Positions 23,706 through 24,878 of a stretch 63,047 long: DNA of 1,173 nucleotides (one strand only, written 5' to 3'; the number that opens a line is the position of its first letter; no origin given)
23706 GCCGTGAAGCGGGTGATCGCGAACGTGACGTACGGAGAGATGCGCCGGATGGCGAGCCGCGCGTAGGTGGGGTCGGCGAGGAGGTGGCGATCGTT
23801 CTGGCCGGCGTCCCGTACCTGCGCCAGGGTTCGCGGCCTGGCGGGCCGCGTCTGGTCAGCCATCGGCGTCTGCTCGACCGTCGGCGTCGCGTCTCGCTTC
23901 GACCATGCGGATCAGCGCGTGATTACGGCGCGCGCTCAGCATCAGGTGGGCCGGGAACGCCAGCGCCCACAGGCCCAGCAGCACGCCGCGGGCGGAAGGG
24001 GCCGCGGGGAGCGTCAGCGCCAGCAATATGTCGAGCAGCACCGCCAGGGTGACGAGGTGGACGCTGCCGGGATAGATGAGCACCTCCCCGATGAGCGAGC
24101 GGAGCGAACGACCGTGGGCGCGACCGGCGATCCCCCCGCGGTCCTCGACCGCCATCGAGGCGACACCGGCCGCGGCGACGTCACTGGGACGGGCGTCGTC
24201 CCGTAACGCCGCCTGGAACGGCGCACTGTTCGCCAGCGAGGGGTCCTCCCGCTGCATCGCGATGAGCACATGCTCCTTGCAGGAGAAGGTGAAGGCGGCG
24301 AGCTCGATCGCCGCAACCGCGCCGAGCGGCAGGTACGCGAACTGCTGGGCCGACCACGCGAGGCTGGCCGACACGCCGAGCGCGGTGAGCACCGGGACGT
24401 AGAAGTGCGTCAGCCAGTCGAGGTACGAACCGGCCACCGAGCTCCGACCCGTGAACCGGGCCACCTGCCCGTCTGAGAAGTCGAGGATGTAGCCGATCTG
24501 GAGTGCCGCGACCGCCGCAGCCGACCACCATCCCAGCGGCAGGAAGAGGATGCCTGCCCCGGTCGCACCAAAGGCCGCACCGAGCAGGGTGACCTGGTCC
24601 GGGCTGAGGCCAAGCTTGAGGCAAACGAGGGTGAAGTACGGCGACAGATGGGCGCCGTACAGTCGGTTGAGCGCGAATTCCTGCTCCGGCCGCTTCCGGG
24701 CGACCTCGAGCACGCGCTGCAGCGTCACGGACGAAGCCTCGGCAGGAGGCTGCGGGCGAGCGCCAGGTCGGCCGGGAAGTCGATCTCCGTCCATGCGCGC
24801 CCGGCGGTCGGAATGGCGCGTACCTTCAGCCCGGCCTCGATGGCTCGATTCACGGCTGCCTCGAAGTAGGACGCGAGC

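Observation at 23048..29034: Aldolase / FGGY kinase / Fe-ADH / LicC-IPCT-like nucleotidyltransferase / 2x CDP-alcohol phosphotransferase block inside an rml-Wzx operon: candidate undescribed CDP-(polyol-phosphate) glycopolymer pathway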

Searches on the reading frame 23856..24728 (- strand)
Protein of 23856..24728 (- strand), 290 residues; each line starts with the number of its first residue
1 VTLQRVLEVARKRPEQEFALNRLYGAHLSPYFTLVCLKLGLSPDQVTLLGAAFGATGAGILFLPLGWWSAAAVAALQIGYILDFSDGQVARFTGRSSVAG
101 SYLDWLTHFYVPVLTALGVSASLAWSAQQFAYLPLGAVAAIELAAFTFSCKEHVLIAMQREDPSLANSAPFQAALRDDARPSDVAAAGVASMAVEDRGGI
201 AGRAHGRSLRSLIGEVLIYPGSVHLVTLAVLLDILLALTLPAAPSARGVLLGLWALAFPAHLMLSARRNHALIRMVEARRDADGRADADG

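Call 3: search_protein_families(library=pfam, proteins=[window:23856-24728:-], max_evalue=0.01)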
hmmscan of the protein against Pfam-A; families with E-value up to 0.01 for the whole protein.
window:23856-24728:- (290 aa): 2 families
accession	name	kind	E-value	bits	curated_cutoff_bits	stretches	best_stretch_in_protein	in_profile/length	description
PF01066.26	CDP-OH_P_transf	-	6.9e-07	30.2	22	1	43-146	4-104/152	CDP-alcohol phosphatidyltransferase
PF25444.1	THBD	-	0.0024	17.7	27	0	53-78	23-46/66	Thrombomodulin-like domain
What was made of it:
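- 23856..24728 (-): CDP-alcohol phosphotransferase 1 (membrane protein), variant motif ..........8GxxxDxxxH. PF01066 at 30.2 bits, above the cut-off of 22 (call 3).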

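Call 4: search_protein_families(library=ncbifam, proteins=[window:23856-24728:-], max_evalue=0.01)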
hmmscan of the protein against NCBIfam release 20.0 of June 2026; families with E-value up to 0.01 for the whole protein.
window:23856-24728:- (290 aa): 5 families
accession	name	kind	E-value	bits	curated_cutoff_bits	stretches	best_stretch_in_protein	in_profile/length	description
NF040950.1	archin_ph_syn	equivalog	1.7e-09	37.8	180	1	37-108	20-89/191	archaetidylinositol phosphate synthase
NF045883.1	PIPSynth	equivalog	6.7e-09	35.7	170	1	35-104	17-84/197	phosphatidylinositol phosphate synthase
NF041135.1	IPPtranDIPPsyn_Thcocales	equivalog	9.5e-05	21.5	580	1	40-122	249-327/419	bifunctional L-myo-inositol-1-phosphate cytidylyltransferase/CDP-L-myo-inositol myo-inositolphosphotransferase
TIGR00473.1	pssA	equivalog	0.0024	18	107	1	70-108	21-59/153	CDP-diacylglycerol--serine O-phosphatidyltransferase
NF053678.1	ClpnSynClsA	equivalog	0.0045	17.2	240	0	69-108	30-69/180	cardiolipin synthase ClsA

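Call 31: find_homologous_proteins(query=window:23856-24728:-)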
Query window:23856-24728:- (290 aa): 70 proteins with E <= 0.001 among 8000 candidates.
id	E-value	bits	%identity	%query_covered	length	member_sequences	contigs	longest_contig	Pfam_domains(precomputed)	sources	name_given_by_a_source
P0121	1.8e-180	616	100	100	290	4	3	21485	PF01066.27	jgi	-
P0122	6.4e-151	520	85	98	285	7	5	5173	PF01066.27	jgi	jgi:phosphatidylglycerophosphate synthase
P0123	1.8e-146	505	82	98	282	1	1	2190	PF01066.27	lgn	-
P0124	3.5e-140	484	79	98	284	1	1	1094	PF01066.27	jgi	jgi:phosphatidylglycerophosphate synthase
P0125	7.5e-138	477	78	98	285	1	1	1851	PF01066.27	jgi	-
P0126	1.0e-137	476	78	98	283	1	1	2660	PF01066.27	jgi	jgi:phosphatidylglycerophosphate synthase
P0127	3.0e-130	452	74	98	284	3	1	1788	PF01066.27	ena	-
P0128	1.1e-128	447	75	98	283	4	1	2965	PF01066.27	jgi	jgi:phosphatidylglycerophosphate synthase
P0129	1.2e-128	446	74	98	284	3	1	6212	PF01066.27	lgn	-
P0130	3.5e-128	445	74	98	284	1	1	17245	PF01066.27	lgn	-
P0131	2.2e-112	393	67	96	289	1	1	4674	PF01066.27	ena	-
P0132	1.2e-111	391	66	98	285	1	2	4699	PF01066.27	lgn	-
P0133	4.5e-111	389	64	98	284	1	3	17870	PF01066.27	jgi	jgi:phosphatidylglycerophosphate synthase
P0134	2.3e-110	386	66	98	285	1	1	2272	PF01066.27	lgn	-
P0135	8.1e-110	385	64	98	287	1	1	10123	PF01066.27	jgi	jgi:hypothetical protein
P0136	1.1e-109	384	64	98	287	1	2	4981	PF01066.27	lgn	-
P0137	1.7e-109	384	62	98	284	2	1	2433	PF01066.27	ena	-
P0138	2.9e-109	383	66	97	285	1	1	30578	PF01066.27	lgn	-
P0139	7.8e-109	381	63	98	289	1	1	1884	PF01066.27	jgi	jgi:phosphatidylglycerophosphate synthase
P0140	7.8e-109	381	65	96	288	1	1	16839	PF01066.27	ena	-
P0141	5.7e-108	379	64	94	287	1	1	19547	PF01066.27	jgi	jgi:phosphatidylglycerophosphate synthase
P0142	1.7e-107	377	63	95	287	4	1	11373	PF01066.27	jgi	jgi:phosphatidylglycerophosphate synthase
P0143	2.2e-107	377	64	96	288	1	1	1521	PF01066.27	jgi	jgi:hypothetical protein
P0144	4.1e-107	376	63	96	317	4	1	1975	PF01066.27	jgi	jgi:hypothetical protein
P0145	8.3e-107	375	63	96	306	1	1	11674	PF01066.27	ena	-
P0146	1.8e-106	374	61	98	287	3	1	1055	PF01066.27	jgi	jgi:phosphatidylglycerophosphate synthase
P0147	4.5e-106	372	62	98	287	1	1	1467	PF01066.27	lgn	-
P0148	5.4e-106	372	62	96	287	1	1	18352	PF01066.27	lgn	-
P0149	5.7e-106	372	62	96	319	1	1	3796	PF01066.27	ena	-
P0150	1.0e-105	371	61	95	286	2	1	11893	PF01066.27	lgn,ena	-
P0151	1.2e-103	364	62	99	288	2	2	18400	PF01066.27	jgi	jgi:hypothetical protein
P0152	4.3e-103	363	61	99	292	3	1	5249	PF01066.27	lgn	-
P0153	1.3e-102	361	63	96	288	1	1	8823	PF01066.27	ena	-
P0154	1.4e-102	361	59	99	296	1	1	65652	PF01066.27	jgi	jgi:phosphatidylglycerophosphate synthase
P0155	4.3e-102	359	64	96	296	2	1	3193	PF01066.27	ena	-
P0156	5.4e-102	359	60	98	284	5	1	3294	PF01066.27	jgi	jgi:phosphatidylglycerophosphate synthase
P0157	6.1e-102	359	63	98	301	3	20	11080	PF01066.27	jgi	jgi:phosphatidylglycerophosphate synthase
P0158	1.1e-101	358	61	96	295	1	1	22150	PF01066.27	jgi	jgi:phosphatidylglycerophosphate synthase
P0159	1.1e-101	358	66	77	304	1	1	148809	PF01066.27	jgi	jgi:phosphatidylglycerophosphate synthase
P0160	1.3e-101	358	59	96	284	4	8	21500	PF01066.27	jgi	jgi:phosphatidylglycerophosphate synthase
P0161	6.4e-101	356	59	98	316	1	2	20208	PF01066.27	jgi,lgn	jgi:phosphatidylglycerophosphate synthase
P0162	8.1e-101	355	63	96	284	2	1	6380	PF01066.27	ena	-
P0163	1.3e-100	354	61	98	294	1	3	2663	PF01066.27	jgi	jgi:phosphatidylglycerophosphate synthase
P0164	2.0e-100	354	61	100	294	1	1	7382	PF01066.27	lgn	-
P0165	7.8e-100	352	62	96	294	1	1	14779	PF01066.27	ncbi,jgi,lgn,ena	-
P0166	1.0e-99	352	61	100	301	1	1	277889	PF01066.27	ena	-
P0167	2.4e-99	350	60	100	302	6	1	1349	PF01066.27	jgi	jgi:phosphatidylglycerophosphate synthase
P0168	5.0e-99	349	62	98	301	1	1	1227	PF01066.27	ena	-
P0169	1.2e-98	348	62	96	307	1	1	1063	PF01066.27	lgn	-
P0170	1.9e-98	347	61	96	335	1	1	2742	PF01066.27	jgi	jgi:hypothetical protein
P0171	5.2e-98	346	62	96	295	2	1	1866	PF01066.27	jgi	jgi:phosphatidylglycerophosphate synthase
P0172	9.9e-98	345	59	96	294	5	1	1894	PF01066.27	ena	-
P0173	2.2e-97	344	61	100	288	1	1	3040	PF01066.27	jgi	jgi:phosphatidylglycerophosphate synthase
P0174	2.4e-97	344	58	100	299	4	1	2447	PF01066.27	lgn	-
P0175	4.1e-97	343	59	99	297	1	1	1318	PF01066.27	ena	-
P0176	5.0e-97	343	56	100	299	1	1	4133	PF01066.27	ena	-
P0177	8.2e-97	342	56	96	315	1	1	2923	PF01066.27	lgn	-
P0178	4.9e-96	339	62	98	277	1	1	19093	PF01066.27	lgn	-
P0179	1.9e-95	338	70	76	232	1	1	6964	PF01066.27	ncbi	ncbi:MAG: CDP-alcohol phosphatidyltransferase family protein, partial [Chloroflexota bacterium]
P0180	3.1e-95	337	59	96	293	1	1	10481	PF01066.27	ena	-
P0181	3.3e-95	337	58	97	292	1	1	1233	PF01066.27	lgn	-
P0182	7.6e-95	336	57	98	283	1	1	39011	PF01066.27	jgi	jgi:phosphatidylglycerophosphate synthase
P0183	3.6e-94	333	57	98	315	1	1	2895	PF01066.27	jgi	jgi:phosphatidylglycerophosphate synthase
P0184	7.5e-94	332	60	96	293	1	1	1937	PF01066.27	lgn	-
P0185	2.9e-93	330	64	89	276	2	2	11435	PF01066.27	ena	-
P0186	9.7e-93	329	54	98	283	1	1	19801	PF01066.27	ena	-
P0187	6.3e-84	300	61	87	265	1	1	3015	PF01066.27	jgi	jgi:phosphatidylglycerophosphate synthase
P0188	5.9e-74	267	71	57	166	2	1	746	PF01066.27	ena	-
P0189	4.8e-64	235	74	52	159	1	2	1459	PF01066.27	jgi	jgi:phosphatidylglycerophosphate synthase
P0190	8.0e-49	185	71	38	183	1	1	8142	PF01066.27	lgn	-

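Call 32: find_encoding_contigs(protein=P0159, flank=10000, max_places=2)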
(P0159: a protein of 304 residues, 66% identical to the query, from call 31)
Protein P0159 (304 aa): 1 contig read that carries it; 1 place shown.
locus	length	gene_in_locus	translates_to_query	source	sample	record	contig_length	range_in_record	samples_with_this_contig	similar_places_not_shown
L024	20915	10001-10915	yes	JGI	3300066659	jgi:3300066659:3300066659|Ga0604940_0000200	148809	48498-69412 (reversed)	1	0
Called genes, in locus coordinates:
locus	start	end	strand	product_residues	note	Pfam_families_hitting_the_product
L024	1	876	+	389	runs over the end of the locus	-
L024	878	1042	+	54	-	-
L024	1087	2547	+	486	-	-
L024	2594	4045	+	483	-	PF03816:LytR_cpsA_psr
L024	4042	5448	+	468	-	PF13727:CoA_binding_3, PF02397:Bac_transf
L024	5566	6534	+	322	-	PF01116:F_bP_aldolase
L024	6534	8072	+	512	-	PF00370:FGGY_N, PF02782:FGGY_C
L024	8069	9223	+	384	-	PF00465:Fe-ADH, PF13685:Fe-ADH_2 (weak), PF25137:ADH_Fe_C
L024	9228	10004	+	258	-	PF00483:NTP_transferase (weak), PF12804:NTP_transf_3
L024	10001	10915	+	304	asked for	PF01066:CDP-OH_P_transf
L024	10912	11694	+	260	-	PF01066:CDP-OH_P_transf (weak)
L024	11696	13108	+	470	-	PF01943:Polysacc_synt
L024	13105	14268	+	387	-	PF13439:Glyco_transf_4, PF13579:Glyco_trans_4_4, PF00534:Glycos_transf_1, PF13692:Glyco_trans_1_4, PF13524:Glyco_trans_1_2 (weak)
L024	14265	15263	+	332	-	PF00535:Glycos_transf_2, PF13641:Glyco_tranf_2_3 (weak)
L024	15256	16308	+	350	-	PF01757:Acyl_transf_3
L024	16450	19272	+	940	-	PF04620:FlaA (weak), PF13860:FlgD_ig (faint), PF00331:Glyco_hydro_10 (weak)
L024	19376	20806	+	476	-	PF04932:Wzy_C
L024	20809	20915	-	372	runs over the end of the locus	PF13439:Glyco_transf_4 (weak), PF13579:Glyco_trans_4_4, PF09314:DUF1972, PF00534:Glycos_transf_1, PF13692:Glyco_trans_1_4, PF13524:Glyco_trans_1_2 (weak)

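Call 33: find_encoding_contigs(protein=P0166, flank=10000, max_places=2)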
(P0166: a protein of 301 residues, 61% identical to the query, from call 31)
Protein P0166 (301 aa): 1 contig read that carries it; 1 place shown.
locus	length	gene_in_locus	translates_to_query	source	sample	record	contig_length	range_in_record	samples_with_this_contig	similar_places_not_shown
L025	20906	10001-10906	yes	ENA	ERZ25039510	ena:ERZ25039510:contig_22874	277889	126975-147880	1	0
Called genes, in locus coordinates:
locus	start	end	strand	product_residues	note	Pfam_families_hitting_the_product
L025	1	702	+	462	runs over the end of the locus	PF00289:Biotin_carb_N, PF02786:CPSase_L_D2, PF02222:ATP-grasp (weak), PF07478:Dala_Dala_lig_C (weak)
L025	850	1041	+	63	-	PF07977:FabA, PF22818:ApeI-like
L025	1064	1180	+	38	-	-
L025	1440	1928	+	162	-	PF12850:Metallophos_2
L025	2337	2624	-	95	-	-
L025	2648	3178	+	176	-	PF02801:Ketoacyl-synt_C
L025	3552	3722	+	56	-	PF00364:Biotin_lipoyl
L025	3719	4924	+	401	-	PF08545:ACP_syn_III, PF08541:ACP_syn_III_C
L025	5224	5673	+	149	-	PF00106:adh_short, PF13561:adh_short_C2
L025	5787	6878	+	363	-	PF11258:DUF3048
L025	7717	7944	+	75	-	PF03816:LytR_cpsA_psr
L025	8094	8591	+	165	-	-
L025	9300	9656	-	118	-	PF13727:CoA_binding_3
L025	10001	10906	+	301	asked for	PF01066:CDP-OH_P_transf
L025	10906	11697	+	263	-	PF01066:CDP-OH_P_transf (weak)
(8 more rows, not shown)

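Call 34: find_encoding_contigs(protein=P0154, flank=10000, max_places=2)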
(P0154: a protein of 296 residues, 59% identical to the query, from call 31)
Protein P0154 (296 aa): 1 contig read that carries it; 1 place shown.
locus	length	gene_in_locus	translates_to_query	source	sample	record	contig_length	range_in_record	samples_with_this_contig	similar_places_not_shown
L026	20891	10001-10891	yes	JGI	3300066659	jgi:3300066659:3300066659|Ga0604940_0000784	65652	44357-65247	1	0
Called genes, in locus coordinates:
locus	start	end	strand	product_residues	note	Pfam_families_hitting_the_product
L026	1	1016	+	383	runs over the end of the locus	PF11258:DUF3048, PF17479:DUF3048_C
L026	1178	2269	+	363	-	-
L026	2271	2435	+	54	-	-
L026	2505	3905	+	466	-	PF03816:LytR_cpsA_psr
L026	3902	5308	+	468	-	PF13727:CoA_binding_3, PF02397:Bac_transf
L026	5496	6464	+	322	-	PF01116:F_bP_aldolase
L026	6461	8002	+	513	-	PF00370:FGGY_N, PF02782:FGGY_C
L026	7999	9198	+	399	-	PF00465:Fe-ADH, PF13685:Fe-ADH_2 (weak), PF25137:ADH_Fe_C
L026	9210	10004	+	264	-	PF00483:NTP_transferase (weak), PF12804:NTP_transf_3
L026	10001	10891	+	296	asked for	PF01066:CDP-OH_P_transf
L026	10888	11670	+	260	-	PF01066:CDP-OH_P_transf (weak)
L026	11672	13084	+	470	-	PF01943:Polysacc_synt, PF13440:Polysacc_synt_3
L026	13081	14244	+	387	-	PF13439:Glyco_transf_4, PF13579:Glyco_trans_4_4, PF00534:Glycos_transf_1, PF13692:Glyco_trans_1_4, PF13524:Glyco_trans_1_2 (weak)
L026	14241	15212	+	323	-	PF00535:Glycos_transf_2, PF13641:Glyco_tranf_2_3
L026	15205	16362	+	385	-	PF01757:Acyl_transf_3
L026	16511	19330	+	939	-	PF04620:FlaA (weak), PF13860:FlgD_ig (faint), PF00331:Glyco_hydro_10 (weak), PF11790:Glyco_hydro_cc (faint)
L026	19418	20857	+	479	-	PF04932:Wzy_C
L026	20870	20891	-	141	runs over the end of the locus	?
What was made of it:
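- On Classical wall teichoic acid pathway (TagO/A/B/F, TagGH): An LCP gene is adjacent to the block in L024 and L026 (calls 32, 34).
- Full block LCP-Bac_transf-ALD-FGGY-ADH-NT-CPT-CPT-Wzx-GT4-GT2-AT3-GH-like-Wzy_C in L024 and L026 (calls 32, 34).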

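Call 87: predict_structure(alignment_id=A3)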
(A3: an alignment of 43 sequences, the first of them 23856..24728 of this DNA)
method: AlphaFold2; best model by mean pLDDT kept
length: 290 residues; sequences in the alignment: 43
mean_pLDDT: 92.6   pTM: 0.88
mean pLDDT of the five models: 92.6, 91.3, 91.0, 90.9, 90.6
residues with pLDDT >= 90: 241; 70-90: 39; 50-70: 9; < 50: 1
segments of 3 or more residues with pLDDT < 50: none
pLDDT, mean of each block of 10 residues (from residue 1): 93 84 93 98 97 98 98 98 95 93 92 98 97 98 83 94 94 93 92 61 89 91 97 97 95 96 93 96 85
secondary structure, 60 per line:
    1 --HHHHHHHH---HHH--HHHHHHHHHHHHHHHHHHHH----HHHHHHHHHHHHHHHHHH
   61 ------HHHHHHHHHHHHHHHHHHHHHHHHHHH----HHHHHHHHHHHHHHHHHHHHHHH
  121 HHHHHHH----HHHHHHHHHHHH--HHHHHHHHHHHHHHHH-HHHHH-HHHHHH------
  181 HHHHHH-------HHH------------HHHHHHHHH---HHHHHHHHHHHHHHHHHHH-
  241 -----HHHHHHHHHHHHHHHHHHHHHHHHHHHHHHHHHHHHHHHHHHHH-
elements in order: H3-10 H19-38 H43-60 H67-93 H98-127 H132-143 H146-161 H163-167 H169-174 H181-186 H209-217 H221-239 H246-289
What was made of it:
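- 23856..24728 (-): AF2 model with pLDDT 92.6 (call 87).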

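Call 90: fold_search(model_id=the predicted structure, library=pdb)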
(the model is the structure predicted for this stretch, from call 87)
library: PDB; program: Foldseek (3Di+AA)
matches with E <= 10: 75; with E <= 0.001: 6
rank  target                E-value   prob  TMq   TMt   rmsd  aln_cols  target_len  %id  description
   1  5d92_A                3.6e-04  1.00  0.55  0.48   4.9       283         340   16  Structure of a phosphatidylinositolphosphate (PIP) synthase from Renibacterium Salmoninarum (released 2015-11-04)
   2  4o6m_B                3.8e-04  1.00  0.44  0.38   2.4       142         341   20  Structure of AF2299, a CDP-alcohol phosphotransferase (CMP-bound) (released 2014-05-14)
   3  4o6n_A                3.8e-04  1.00  0.45  0.39   2.7       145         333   19  Structure of AF2299, a CDP-alcohol phosphotransferase (CDP-bound) (released 2014-05-14)
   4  5d91                  4.5e-04  1.00  0.50  0.44   5.4       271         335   16  Structure of a phosphatidylinositolphosphate (PIP) synthase from Renibacterium Salmoninarum (released 2015-11-11)
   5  4q7c_A                6.4e-04  1.00  0.51  0.45   6.1       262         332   15  Structure of AF2299, a CDP-alcohol phosphotransferase (released 2014-05-28)
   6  4o6m_A                1.0e-03  1.00  0.48  0.43   6.8       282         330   16  Structure of AF2299, a CDP-alcohol phosphotransferase (CMP-bound) (released 2014-05-14)
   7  6h59_B                1.5e-03  1.00  0.51  0.72   4.2       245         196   17  Crystal structure of Mycobacterium tuberculosis phosphatidylinositol phosphate synthase (PgsA1) with CDP-DAG bound (released 2019-05-15)
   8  5d92_B                1.5e-03  1.00  0.53  0.46   5.2       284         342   15  Structure of a phosphatidylinositolphosphate (PIP) synthase from Renibacterium Salmoninarum (released 2015-11-04)
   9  6wm5_A                1.8e-03  1.00  0.51  0.45   6.0       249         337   16  Structure of a phosphatidylinositol-phosphate synthase (PIPS) from Mycobacterium kansasii (released 2020-05-27)
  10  6h59_A                2.6e-03  1.00  0.52  0.71   4.3       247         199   17  Crystal structure of Mycobacterium tuberculosis phosphatidylinositol phosphate synthase (PgsA1) with CDP-DAG bound (released 2019-05-15)
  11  6wmv_A                2.7e-03  1.00  0.52  0.46   4.9       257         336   16  Structure of a phosphatidylinositol-phosphate synthase (PIPS) from Mycobacterium kansasii with evidence of substrate b (released 2020-05-27)
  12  5d92_C                2.7e-03  1.00  0.46  0.40   6.1       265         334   15  Structure of a phosphatidylinositolphosphate (PIP) synthase from Renibacterium Salmoninarum (released 2015-11-04)
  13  6h5a_B                3.7e-03  1.00  0.51  0.68   4.3       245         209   18  Crystal structure of Mycobacterium tuberculosis phosphatidylinositol phosphate synthase (PgsA1) in complex with mangan (released 2019-05-15)
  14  4mnd                  3.9e-03  1.00  0.49  0.36   6.2       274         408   16  Crystal structure of Archaeoglobus fulgidus IPCT-DIPPS bifunctional membrane protein (released 2014-07-02)
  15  6wmv_C                4.1e-03  1.00  0.54  0.47   3.9       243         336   16  Structure of a phosphatidylinositol-phosphate synthase (PIPS) from Mycobacterium kansasii with evidence of substrate b (released 2020-05-27)
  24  8ero_A                1.3e+00  0.75  0.45  0.38   8.5       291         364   15  Structure of Xenopus cholinephosphotransferase1 in complex with CDP (released 2023-04-26)
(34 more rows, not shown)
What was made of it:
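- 23856..24728 (-): Foldseek top hits: PIP synthase 5d92, AF2299 4o6m and IPCT-DIPPS 4mnd, probability 1.00 (call 90).
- On CDP-alcohol phosphotransferases (PF01066): The best PDB matches are PIP synthase, AF2299 and IPCT-DIPPS, at probability 1.00 and TM about 0.5 (calls 87, 90).
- CPT1 has the CDP-alcohol phosphotransferase fold (call 90). The Xenopus cholinephosphotransferase 8ero appears among the fold hits (call 90).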
